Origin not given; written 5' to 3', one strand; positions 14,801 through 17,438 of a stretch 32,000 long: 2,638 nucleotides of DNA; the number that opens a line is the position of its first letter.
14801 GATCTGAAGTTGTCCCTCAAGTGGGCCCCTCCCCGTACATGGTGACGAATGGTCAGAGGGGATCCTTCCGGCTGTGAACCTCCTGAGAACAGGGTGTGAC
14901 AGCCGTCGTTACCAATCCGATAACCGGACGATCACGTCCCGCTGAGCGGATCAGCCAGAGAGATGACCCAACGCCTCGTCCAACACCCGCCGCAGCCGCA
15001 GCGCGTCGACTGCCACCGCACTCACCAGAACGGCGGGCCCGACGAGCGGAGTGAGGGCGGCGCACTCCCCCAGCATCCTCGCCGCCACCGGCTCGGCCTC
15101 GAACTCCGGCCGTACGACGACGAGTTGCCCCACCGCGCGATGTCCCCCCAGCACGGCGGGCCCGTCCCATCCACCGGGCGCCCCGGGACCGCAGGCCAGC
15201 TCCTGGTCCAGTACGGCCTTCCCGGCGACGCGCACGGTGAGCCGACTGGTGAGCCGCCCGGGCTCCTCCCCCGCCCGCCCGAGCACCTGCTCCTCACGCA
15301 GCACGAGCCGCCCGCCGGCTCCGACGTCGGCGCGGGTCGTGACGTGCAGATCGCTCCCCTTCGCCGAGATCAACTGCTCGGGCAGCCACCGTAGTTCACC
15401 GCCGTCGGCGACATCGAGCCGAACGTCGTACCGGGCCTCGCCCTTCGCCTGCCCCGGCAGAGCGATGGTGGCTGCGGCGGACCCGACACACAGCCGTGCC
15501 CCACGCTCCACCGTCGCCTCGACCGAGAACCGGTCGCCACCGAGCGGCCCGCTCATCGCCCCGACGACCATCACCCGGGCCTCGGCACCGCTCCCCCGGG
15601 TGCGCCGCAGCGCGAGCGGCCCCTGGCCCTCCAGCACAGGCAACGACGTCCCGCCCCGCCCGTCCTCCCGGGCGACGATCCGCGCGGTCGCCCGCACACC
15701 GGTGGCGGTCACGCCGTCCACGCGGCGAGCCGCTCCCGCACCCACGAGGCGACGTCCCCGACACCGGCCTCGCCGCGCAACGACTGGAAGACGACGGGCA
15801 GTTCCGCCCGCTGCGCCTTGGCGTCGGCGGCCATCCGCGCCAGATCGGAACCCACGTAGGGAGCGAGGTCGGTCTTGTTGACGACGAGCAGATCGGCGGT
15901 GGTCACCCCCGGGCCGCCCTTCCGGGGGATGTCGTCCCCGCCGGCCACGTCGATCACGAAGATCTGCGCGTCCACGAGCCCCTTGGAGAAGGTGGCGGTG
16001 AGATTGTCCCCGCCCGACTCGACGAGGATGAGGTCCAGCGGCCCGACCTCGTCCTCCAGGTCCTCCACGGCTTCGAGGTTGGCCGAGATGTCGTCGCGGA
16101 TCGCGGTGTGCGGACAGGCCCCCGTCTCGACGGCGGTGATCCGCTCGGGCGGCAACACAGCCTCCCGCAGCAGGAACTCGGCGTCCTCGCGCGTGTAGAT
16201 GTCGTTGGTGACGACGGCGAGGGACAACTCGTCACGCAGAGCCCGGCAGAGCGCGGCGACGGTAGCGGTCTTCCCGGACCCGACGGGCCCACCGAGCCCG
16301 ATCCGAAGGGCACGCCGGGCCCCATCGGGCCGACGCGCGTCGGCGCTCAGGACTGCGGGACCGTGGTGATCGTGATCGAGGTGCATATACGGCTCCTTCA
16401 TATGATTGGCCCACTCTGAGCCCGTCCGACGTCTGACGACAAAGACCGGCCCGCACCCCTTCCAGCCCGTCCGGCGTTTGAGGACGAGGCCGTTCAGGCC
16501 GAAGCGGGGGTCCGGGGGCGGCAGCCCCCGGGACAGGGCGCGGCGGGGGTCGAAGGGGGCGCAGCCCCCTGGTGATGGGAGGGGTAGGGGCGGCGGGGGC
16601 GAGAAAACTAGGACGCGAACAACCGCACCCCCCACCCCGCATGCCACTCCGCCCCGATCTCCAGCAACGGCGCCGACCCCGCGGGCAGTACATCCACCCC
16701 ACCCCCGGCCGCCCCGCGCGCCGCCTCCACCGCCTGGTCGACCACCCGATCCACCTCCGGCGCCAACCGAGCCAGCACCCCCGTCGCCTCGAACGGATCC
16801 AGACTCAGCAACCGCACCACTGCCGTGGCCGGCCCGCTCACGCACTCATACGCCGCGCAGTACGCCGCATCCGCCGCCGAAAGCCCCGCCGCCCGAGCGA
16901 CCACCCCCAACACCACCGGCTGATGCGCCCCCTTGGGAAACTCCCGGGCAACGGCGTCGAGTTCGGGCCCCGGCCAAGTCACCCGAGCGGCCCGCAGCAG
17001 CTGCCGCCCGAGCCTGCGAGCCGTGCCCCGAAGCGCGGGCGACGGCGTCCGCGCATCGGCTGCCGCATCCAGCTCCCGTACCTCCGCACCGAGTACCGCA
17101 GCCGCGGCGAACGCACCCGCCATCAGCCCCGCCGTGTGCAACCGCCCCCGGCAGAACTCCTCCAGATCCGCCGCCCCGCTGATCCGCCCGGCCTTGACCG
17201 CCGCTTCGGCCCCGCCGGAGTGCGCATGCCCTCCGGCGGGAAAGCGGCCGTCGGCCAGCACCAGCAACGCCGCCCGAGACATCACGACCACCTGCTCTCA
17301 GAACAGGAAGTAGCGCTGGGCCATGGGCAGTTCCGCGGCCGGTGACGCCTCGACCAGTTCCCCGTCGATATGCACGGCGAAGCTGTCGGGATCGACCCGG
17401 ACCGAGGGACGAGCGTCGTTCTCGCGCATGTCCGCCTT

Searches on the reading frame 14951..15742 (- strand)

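Call 56: search_protein_families(library=pfam, proteins=[window:14951-15742:-], max_evalue=0.001)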
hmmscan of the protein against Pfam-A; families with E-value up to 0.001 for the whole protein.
window:14951-15742:- (263 aa): 1 family
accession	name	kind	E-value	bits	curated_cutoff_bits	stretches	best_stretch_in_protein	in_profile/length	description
PF01774.22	UreD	-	2.3e-27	96.8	27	1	59-227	2-171/201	UreD urease accessory protein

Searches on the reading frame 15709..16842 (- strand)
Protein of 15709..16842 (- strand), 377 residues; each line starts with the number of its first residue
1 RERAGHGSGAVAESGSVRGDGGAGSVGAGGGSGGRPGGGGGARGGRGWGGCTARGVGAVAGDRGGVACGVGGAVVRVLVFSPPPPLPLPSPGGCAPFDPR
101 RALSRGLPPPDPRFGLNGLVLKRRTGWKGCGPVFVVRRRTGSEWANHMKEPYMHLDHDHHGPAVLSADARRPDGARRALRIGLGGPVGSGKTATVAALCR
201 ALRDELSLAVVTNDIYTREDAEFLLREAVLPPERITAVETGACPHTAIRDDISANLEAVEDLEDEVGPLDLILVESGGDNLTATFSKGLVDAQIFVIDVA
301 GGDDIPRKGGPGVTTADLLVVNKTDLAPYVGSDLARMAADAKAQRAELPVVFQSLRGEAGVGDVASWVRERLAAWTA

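Call 56: search_protein_families(library=pfam, proteins=[window:15709-16842:-], max_evalue=0.001)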
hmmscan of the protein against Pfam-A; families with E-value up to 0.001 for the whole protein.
window:15709-16842:- (377 aa): 2 families
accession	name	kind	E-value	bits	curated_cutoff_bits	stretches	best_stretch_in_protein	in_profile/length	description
PF02492.25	cobW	-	1.5e-36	126.1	20.7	1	181-351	3-179/180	CobW/HypB/UreG, nucleotide-binding domain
PF03308.22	MeaB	-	0.00013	21.5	23.1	0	175-326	30-183/273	Methylmalonyl Co-A mutase-associated GTPase MeaB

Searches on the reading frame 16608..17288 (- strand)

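Call 56: search_protein_families(library=pfam, proteins=[window:16608-17288:-], max_evalue=0.001)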
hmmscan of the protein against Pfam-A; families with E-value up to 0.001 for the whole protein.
window:16608-17288:- (226 aa): 1 family
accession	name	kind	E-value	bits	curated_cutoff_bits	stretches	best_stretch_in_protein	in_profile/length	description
PF01730.21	UreF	-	6.9e-29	101.5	23.3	1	37-176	2-151/151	UreF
